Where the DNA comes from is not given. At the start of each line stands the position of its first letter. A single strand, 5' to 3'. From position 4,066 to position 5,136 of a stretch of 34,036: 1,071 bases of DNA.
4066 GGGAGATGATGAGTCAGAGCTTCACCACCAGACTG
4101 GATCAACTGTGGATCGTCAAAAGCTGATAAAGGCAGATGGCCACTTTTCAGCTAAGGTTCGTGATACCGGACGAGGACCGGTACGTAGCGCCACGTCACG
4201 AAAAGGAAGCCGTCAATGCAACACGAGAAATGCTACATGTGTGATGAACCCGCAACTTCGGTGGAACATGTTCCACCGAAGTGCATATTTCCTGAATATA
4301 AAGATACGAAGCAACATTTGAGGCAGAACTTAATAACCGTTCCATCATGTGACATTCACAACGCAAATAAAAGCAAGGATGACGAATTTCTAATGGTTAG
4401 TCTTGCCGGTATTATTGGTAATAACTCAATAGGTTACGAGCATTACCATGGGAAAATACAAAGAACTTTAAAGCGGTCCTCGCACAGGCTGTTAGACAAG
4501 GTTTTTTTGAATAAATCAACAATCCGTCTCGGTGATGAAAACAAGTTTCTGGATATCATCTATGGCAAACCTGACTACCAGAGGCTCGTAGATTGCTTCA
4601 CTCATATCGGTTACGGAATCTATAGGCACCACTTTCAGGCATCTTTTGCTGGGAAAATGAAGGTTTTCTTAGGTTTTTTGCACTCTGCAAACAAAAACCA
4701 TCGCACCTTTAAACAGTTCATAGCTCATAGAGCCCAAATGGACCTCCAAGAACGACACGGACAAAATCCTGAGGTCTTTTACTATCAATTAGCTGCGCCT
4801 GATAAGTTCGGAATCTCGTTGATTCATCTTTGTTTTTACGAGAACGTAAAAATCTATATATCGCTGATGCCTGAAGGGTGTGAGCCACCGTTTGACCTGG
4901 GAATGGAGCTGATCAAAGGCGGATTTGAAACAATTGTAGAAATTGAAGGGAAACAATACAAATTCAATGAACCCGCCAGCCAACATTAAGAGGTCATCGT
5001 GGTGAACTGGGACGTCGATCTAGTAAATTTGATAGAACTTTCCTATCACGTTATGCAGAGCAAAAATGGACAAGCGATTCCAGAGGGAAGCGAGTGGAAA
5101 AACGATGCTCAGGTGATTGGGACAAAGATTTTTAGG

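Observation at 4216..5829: Low-GC two-gene cassette (HNH-like nuclease plus unknown partner) between umuDC and the tail operon: candidate undescribed anti-phage module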

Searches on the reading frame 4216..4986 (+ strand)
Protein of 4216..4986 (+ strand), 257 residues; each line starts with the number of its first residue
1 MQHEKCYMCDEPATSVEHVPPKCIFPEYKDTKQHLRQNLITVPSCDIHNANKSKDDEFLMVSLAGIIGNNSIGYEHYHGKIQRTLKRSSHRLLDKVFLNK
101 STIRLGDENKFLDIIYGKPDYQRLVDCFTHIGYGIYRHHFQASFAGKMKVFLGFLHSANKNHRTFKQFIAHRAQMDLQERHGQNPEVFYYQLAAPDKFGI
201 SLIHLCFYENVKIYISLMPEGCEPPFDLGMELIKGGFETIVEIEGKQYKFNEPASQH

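Call 3: search_protein_families(library=pfam, proteins=[window:4216-4986:+], max_evalue=1)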
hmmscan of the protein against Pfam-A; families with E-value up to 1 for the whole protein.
window:4216-4986:+ (257 aa): 0 families

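Call 4: search_protein_families(library=padloc, proteins=[window:4216-4986:+], max_evalue=1)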
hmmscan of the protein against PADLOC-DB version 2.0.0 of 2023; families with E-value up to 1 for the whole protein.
window:4216-4986:+ (257 aa): 4 families
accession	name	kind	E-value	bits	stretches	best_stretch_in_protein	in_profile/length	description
PDLC00323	PtuB1|PtuB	-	0.0011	16.7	1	2-167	33-206/215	Unknown function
PDLC00341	PtuB1|PtuB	-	0.0094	13.5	1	2-53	50-98/273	Unknown function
PDLC00340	PtuB1|PtuB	-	0.018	12.6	1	3-52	66-110/268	Unknown function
PDLC00337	PtuB1|PtuB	-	0.044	11.6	1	2-57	55-109/216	Unknown function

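Call 5: search_protein_families(library=ncbifam, proteins=[window:4216-4986:+], max_evalue=1)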
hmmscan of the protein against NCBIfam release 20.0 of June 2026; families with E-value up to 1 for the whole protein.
window:4216-4986:+ (257 aa): 0 families

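Call 6: search_protein_families(library=phrogs, proteins=[window:4216-4986:+], max_evalue=1)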
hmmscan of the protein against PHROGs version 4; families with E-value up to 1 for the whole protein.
window:4216-4986:+ (257 aa): 1 family
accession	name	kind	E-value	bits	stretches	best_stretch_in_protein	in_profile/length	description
phrog_6262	-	unknown function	0.31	11.7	1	135-189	145-197/230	-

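Call 8: find_homologous_proteins(query=window:4216-4986:+)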
Query window:4216-4986:+ (257 aa): 686 proteins with E <= 0.001 among 798 candidates; the best 120 are listed.
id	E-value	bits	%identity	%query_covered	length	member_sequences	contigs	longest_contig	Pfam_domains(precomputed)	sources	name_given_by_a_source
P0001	9.1e-160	548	92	98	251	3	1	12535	-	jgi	jgi:hypothetical protein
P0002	7.4e-143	493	80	98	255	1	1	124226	-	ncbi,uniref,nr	ncbi:hypothetical protein [Pseudomonas sp. OA65]|uniref:hypothetical protein n=1 Tax=Pseudomonas sp.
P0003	1.7e-127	442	73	98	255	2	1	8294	-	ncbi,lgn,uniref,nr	ncbi:hypothetical protein F8N49_23240 [Pseudomonas sp. GXM4]|uniref:hypothetical protein n=1 Tax=Pse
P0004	1.1e-123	430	69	98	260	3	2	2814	-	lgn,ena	-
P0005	4.9e-121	421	69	99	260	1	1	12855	-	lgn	-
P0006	6.7e-112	391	66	98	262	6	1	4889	-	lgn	-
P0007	7.5e-112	391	63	98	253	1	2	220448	-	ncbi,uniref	ncbi:hypothetical protein ACCD10_25410 [Pseudomonas sp. Pseusp122]|uniref:hypothetical protein n=1 T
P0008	3.0e-111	389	63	98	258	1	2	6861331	-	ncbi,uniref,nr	ncbi:hypothetical protein [Pseudomonas chlororaphis]|uniref:hypothetical protein n=1 Tax=Pseudomonas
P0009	1.6e-108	380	62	98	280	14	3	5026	-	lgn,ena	-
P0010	1.9e-107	377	62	98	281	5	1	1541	-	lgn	-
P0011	5.4e-107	375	61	98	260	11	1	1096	-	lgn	-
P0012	1.3e-106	374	60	98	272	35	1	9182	-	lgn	-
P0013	2.5e-104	366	61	98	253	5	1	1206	-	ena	-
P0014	2.6e-104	366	59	99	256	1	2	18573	-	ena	-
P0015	9.5e-104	364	60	97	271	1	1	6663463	-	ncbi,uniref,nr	ncbi:hypothetical protein CCX46_24415 [Pseudomonas sp. RU47]|uniref:hypothetical protein n=1 Tax=Pse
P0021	1.4e-98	348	59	95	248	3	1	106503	-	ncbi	-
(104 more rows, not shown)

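Call 18: find_related_loci(query=A1, collection=genome_contigs, flank=8000)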
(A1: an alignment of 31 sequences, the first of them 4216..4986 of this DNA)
Query A1 (257 aa) in genome_contigs; peptide patterns used: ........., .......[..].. (x = any residue, [..] = any of these).
188 stretches matched a pattern; 183 encode a relative of the query (tblastn E <= 1e-3); the best 80 are kept; 80 distinct loci.
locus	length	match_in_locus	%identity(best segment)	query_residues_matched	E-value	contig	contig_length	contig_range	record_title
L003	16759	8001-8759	63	1-251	6e-116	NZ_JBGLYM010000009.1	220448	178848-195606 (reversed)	Pseudomonas sp. Pseusp88 strain CT11-88 NODE_9_length_220448_cov_66.024459, whole genome shotgun sequence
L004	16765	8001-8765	61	4-256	2e-110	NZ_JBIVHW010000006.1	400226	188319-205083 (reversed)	Pseudomonas sp. NPDC089422 NPDC089422_163_A9.ctg-0006, whole genome shotgun sequence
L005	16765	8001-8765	61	4-256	6e-109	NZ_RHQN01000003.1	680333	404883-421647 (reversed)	Pseudomonas sp. v388 NODE_3_length_680333_cov_48.233668, whole genome shotgun sequence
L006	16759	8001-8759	58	1-251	7e-102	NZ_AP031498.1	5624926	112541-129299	Maricurvus nonylphenolicus strain KU41E chromosome, complete genome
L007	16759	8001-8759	56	1-251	2e-100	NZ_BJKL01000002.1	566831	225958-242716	Alteromonas sp. KUL49 sequence02, whole genome shotgun sequence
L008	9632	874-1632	57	1-251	2e-99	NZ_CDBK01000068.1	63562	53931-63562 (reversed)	Aeromonas caviae strain CECT 838, whole genome shotgun sequence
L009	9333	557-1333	53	1-254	7e-94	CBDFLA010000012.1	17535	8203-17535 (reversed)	MAG: Alphaproteobacteria bacterium isolate ec037d0f-e528-4e58-9070-061b0022ad49 genome assembly, contig: contig_12, whol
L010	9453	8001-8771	52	4-256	3e-90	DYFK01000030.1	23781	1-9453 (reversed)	MAG TPA_asm: Hydrogenophilus sp. isolate BE2011_66_48 Afr_mines_BE2011_655_length_23781_cov_16_970033, whole genome shot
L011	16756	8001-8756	55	4-251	9e-90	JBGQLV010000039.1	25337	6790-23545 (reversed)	MAG: Thermodesulfovibrionia bacterium isolate OBJ2_061818_150_9 k141_502500_length_25337_cov_19.0000, whole genome shotg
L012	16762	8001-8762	53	1-251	7e-89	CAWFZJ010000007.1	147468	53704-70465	MAG: uncultured Verrucomicrobiae bacterium isolate MFD05379.bin.3.52 genome assembly, contig: contig_1129, whole genome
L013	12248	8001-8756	54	4-251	1e-87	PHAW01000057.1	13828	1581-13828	MAG: Deltaproteobacteria bacterium HGW-Deltaproteobacteria-3 bjp_ig2157_scaffold_1446, whole genome shotgun sequence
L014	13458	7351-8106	52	4-252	7e-88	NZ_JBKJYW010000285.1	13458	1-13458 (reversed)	MAG: Serratia sp. (in: enterobacteria) isolate swi_bin.219 k127_1213455, whole genome shotgun sequence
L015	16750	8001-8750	52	6-251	1e-84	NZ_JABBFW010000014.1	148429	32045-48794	Azohydromonas caseinilytica strain G-1-1-14 contig14, whole genome shotgun sequence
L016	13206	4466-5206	51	5-249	3e-84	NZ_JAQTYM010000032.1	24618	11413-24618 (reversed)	MAG: Sulfuricurvum sp. isolate STC_37 NODE_4196_length_24618_cov_20.929566_Sandtown_C, whole genome shotgun sequence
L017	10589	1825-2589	52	1-251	4e-84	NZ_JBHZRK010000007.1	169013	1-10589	Psychrobacter piscatorii strain HQB-372 NODE_7_length_169013_cov_136.160682, whole genome shotgun sequence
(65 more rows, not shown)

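Call 35: search_solved_structures(query=A4, max_evalue=10, show_alignments=2)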
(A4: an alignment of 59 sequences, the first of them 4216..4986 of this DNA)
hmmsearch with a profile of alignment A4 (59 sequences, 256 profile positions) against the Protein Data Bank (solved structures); distinct sequences matched with E-value up to 10: 1.
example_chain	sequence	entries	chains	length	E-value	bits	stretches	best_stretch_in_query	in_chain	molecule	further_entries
5vtt_A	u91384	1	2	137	0.88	12.1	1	150-199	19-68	Dehaloperoxidase B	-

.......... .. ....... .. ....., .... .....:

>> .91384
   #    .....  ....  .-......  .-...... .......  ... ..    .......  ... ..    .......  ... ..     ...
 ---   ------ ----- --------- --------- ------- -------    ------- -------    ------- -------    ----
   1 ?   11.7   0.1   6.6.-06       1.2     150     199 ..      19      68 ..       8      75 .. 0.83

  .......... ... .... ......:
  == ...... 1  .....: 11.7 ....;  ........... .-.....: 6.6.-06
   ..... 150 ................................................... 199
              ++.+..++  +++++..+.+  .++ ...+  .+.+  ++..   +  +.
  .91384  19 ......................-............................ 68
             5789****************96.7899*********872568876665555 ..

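Call 44: search_dna_similar(query=window:4216-4986:+, collection=phages, mode=protein, max_rows=20)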
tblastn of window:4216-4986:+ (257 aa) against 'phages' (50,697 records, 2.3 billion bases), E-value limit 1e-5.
No match.

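Call 46: search_dna_similar(query=window:4216-4986:+, collection=plasmids, mode=protein, max_rows=20)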
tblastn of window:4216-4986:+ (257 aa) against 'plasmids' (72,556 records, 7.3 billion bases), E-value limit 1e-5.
Records with a match: 10; places in all: 10; records where one place covers at least 80% of the query: 8.
Best place of each record, by identity: <60% 10.
By first word of the organism name: Acinetobacter 2; Aliarcobacter 1; Azospirillum 1; Marinobacter 1; Burkholderia 1; Nostoc 1; Photobacterium 1; Vibrio 1; Alteromonas 1.
By predicted mobility (MOB-suite, as given by PLSDB): non-mobilizable 7; conjugative 2; mobilizable 1.
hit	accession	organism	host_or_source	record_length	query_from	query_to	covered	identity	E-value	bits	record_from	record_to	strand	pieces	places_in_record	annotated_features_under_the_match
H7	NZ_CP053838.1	Aliarcobacter faecis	Cell culture,Human septic tank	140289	5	249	95%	51.8%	1e-82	276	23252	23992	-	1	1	hypothetical protein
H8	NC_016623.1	Azospirillum lipoferum 4B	-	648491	1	251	98%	48.2%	6e-76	257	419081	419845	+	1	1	hypothetical protein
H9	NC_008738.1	Marinobacter nauticus VT8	-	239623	4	218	84%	33.5%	1e-29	124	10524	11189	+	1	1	hypothetical protein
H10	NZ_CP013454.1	Burkholderia vietnamiensis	plant roots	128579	6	215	82%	32.7%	2e-29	123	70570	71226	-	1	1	hypothetical protein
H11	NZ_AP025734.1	Nostoc cf. commune SO-36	-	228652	1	217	84%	31.3%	3e-19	94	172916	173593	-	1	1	hypothetical protein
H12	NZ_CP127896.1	Acinetobacter sp. SAAs470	cell culture,lake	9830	1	219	85%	30.4%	2e-23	106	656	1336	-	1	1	hypothetical protein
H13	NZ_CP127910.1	Acinetobacter sp. SAAs474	cell culture,lake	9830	1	219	85%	30.4%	2e-23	106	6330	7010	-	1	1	hypothetical protein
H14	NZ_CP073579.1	Photobacterium sp. GJ3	-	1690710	6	219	83%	29.1%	8e-20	96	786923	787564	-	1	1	record has no annotation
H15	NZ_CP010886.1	Vibrio parahaemolyticus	Shrimps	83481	5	130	49%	32.6%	2e-10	68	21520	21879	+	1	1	hypothetical protein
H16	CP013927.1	Alteromonas stellipolaris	-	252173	1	70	27%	53.3%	2e-13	77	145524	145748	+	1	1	hypothetical protein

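Call 49: predict_structure(alignment_id=A4)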
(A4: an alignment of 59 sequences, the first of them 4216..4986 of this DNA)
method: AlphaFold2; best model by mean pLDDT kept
length: 257 residues; sequences in the alignment: 59
mean_pLDDT: 81.9   pTM: 0.79
mean pLDDT of the five models: 81.9, 79.9, 79.0, 78.3, 77.5
residues with pLDDT >= 90: 106; 70-90: 99; 50-70: 35; < 50: 17
segments of 3 or more residues with pLDDT < 50: 67-79
pLDDT, mean of each block of 10 residues (from residue 1): 82 93 89 91 91 83 59 43 58 74 63 67 91 96 93 76 87 91 92 92 92 94 85 89 90 66
secondary structure, 60 per line:
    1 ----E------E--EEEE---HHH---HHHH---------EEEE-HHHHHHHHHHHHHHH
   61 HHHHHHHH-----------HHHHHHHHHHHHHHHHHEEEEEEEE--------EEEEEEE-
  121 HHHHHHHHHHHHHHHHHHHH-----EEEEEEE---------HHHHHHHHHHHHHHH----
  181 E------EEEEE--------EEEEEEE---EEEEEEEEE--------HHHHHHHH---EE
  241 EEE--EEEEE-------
elements in order: E15-18 H28-31 E41-44 H46-68 H80-96 E97-104 E113-119 H121-140 E146-152 H162-176 E188-192 E201-207 E211-219 H228-235 E239-243 E246-250

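Call 52: fold_search(model_id=the predicted structure, library=pdb)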
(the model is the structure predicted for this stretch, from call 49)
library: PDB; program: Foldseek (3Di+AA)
matches with E <= 10: 668; with E <= 0.001: 0
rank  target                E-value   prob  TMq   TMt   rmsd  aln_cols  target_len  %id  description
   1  9van_A                5.0e-02  0.33  0.16  0.06   9.1       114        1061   14  Cryo-EM structure of human full length KICSTOR complex (state 2) (released 2025-11-12)
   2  6y2r_B                1.7e-01  0.18  0.18  0.14  20.0       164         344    8  Escherichia coli R255A RnlA endoribonuclease (single alanine mutant of RnlA) (released 2021-05-12)
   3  8v1k_A                2.5e-01  0.10  0.10  0.12  14.2        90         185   10  Crystal structure of outer membrane lipoprotein carrier protein (LolA) from Francisella tularensis (released 2023-11-29)
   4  9v86_A                2.7e-01  0.10  0.16  0.06  19.5       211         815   10  Cryo-EM structure of KICSTOR CCC complex (state 3) (released 2025-11-12)
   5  7p1h_A                4.0e-01  0.10  0.15  0.11  12.4       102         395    9  Structure of the V. vulnificus ExoY-G-actin-profilin complex (released 2021-11-17)
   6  3ogd_A                4.8e-01  0.11  0.14  0.13   8.2        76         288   12  AlkA Undamaged DNA Complex: Interrogation of a G*:C base pair (released 2010-09-15)
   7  6y2r_A                5.1e-01  0.10  0.17  0.14  19.5       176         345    6  Escherichia coli R255A RnlA endoribonuclease (single alanine mutant of RnlA) (released 2021-05-12)
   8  3oh6_A                5.4e-01  0.09  0.14  0.13   9.9        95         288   12  AlkA Undamaged DNA Complex: Interrogation of a C:G base pair (released 2010-09-15)
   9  6y2q_A                5.7e-01  0.10  0.17  0.14  20.0       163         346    7  Escherichia coli RnlA endoribonuclease (released 2021-05-12)
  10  9mvg_B                5.7e-01  0.06  0.14  0.21  15.7       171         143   10  Structure of SciW variant L66A bound to the Rhs1 transmembrane domain (released 2026-01-28)
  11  5xga                  6.1e-01  0.08  0.14  0.24  16.8       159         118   10  Crystal structure of the EnvZ periplasmic domain with CHAPS (released 2017-07-19)
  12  3qp8_C                6.4e-01  0.03  0.10  0.12  19.4       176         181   12  Crystal structure of CviR (Chromobacterium violaceum 12472) ligand-binding domain bound to C10-HSL (released 2011-03-30)
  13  4bik_C                6.4e-01  0.02  0.10  0.06  20.8       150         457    9  Structure of a disulfide locked mutant of Intermedilysin with human CD59 (released 2013-05-08)
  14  2oaa_B                6.8e-01  0.04  0.11  0.12  22.4       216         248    9  Restriction endonuclease MvaI-cognate DNA substrate complex (released 2007-02-20)
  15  5w14_A                6.8e-01  0.04  0.11  0.09  16.4       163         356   12  ADC-7 in complex with boronic acid transition state inhibitor S03043 (released 2017-11-29)
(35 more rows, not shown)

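Call 53: search_protein_families(library=pfam, alignment_id=A4, max_evalue=1)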
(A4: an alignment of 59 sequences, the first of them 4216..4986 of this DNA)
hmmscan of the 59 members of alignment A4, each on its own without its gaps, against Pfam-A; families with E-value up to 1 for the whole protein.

A. member 1, window:4216-4986:+ (257 aa): 0 families

B. families by the number of members that match (of 59 scanned): 17 families
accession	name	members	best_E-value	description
PF23358.1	OST48_MD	3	0.016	OST48 middle domain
PF24886.1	DUF7740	3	0.03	Domain of unknown function (DUF7740)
PF06250.17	YhcG_C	2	0.038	YhcG PDDEXK nuclease domain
PF00611.28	FCH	2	0.07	Fes/CIP4, and EFC/F-BAR homology domain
PF20628.3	Dyp_perox_C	1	0.0019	Dyp-type peroxidase, C-terminal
PF02334.22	RTP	1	0.014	Replication terminator protein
PF23396.1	DUF7103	1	0.02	Family of unknown function (DUF7103)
PF22234.2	Rv2466c-like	1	0.086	Mycothiol-dependent nitroreductase Rv2466c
PF22411.1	Mre11_2nd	1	0.11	Mre11 nuclease, second domain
PF14148.11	YhdB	1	0.13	YhdB-like protein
PF23230.1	zf-C2H2_13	1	0.14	C2H2-type zinc finger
PF00990.26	GGDEF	1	0.17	Diguanylate cyclase, GGDEF domain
PF01867.21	Cas_Cas1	1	0.19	CRISPR associated protein Cas1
PF09394.16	Inhibitor_I42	1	0.19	Chagasin family peptidase inhibitor I42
PF09675.16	Chlamy_scaf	1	0.2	Chlamydia-phage Chp2 scaffold (Chlamy_scaf)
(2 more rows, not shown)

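Call 54: search_protein_families(library=padloc, alignment_id=A4, max_evalue=1)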
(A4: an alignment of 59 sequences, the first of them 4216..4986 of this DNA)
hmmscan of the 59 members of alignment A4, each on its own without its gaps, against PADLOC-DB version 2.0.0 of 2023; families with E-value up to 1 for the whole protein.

A. member 1, window:4216-4986:+ (257 aa): 4 families
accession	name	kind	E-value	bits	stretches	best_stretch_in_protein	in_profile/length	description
PDLC00323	PtuB1|PtuB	-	0.0011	16.7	1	2-167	33-206/215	Unknown function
PDLC00341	PtuB1|PtuB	-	0.0094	13.5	1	2-53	50-98/273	Unknown function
PDLC00340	PtuB1|PtuB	-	0.018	12.6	1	3-52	66-110/268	Unknown function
PDLC00337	PtuB1|PtuB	-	0.044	11.6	1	2-57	55-109/216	Unknown function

B. families by the number of members that match (of 59 scanned): 15 families
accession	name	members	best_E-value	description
PDLC00340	PtuB1|PtuB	27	7.9e-05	Unknown function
PDLC00323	PtuB1|PtuB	6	0.00034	Unknown function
PDLC04252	PDC-M01B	6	0.00074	-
PDLC00341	PtuB1|PtuB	5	0.00064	Unknown function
PDLC04251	PDC-M01B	4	0.0092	-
PDLC00337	PtuB1|PtuB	3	0.021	Unknown function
PDLC04266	PDC-M01B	2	0.004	-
PDLC04248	PDC-M01B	2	0.018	-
PDLC02066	Cas1b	1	0.0023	-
PDLC04268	PDC-M01B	1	0.0066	-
PDLC01249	Cas1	1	0.01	"CAS-I,CAS-II,CAS-III,CAS-IV,CAS-V,CAS-VI; acquisition_1"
PDLC00927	Cas1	1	0.01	CRISPR-associated endonuclease Cas1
PDLC01449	Cas1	1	0.011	"CAS-I,CAS-II,CAS-III,CAS-IV,CAS-V,CAS-VI; acquisition_1"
PDLC04257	PDC-M01B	1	0.033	-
PDLC04256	PDC-M01B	1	0.037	-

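Call 58: search_protein_families(library=pfam, alignment_id=A5, max_evalue=0.0001)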
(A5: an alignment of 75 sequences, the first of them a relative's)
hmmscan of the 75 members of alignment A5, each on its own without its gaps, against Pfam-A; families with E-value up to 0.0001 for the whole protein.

A. member 1, L003:8777-9007:+ (77 aa): 0 families

B. families by the number of members that match (of 75 scanned): 31 families (the first 25 are shown)
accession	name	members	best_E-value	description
PF03352.18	Adenine_glyco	1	4.2e-84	Methyladenine glycosylase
PF06616.17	BsuBI_PstI_RE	1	9.5e-61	BsuBI/PstI restriction endonuclease domain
PF00144.29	Beta-lactamase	1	1.5e-57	Beta-lactamase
PF17728.7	BsuBI_PstI_RE_N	1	1.4e-50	BsuBI/PstI restriction endonuclease HTH domain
PF07693.20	KAP_NTPase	1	1.2e-39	KAP family P-loop domain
PF01555.25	N6_N4_Mtase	1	7e-38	DNA methylase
PF01040.23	UbiA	1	1.5e-35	UbiA prenyltransferase family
PF01035.26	DNA_binding_1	1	3.8e-31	6-O-methylguanine DNA methyltransferase, DNA binding domain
PF14137.11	DUF4304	1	3.5e-23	Domain of unknown function (DUF4304)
PF00078.32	RVT_1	1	9.6e-20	Reverse transcriptase (RNA-dependent DNA polymerase)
PF03372.29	Exo_endo_phos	1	2.7e-19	Endonuclease/Exonuclease/phosphatase family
PF12833.13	HTH_18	1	9.1e-19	Helix-turn-helix domain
PF13302.13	Acetyltransf_3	1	6.7e-18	Acetyltransferase (GNAT) domain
PF06945.18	DUF1289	1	1.7e-17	Protein of unknown function (DUF1289)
PF00350.29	Dynamin_N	1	2.6e-17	Dynamin family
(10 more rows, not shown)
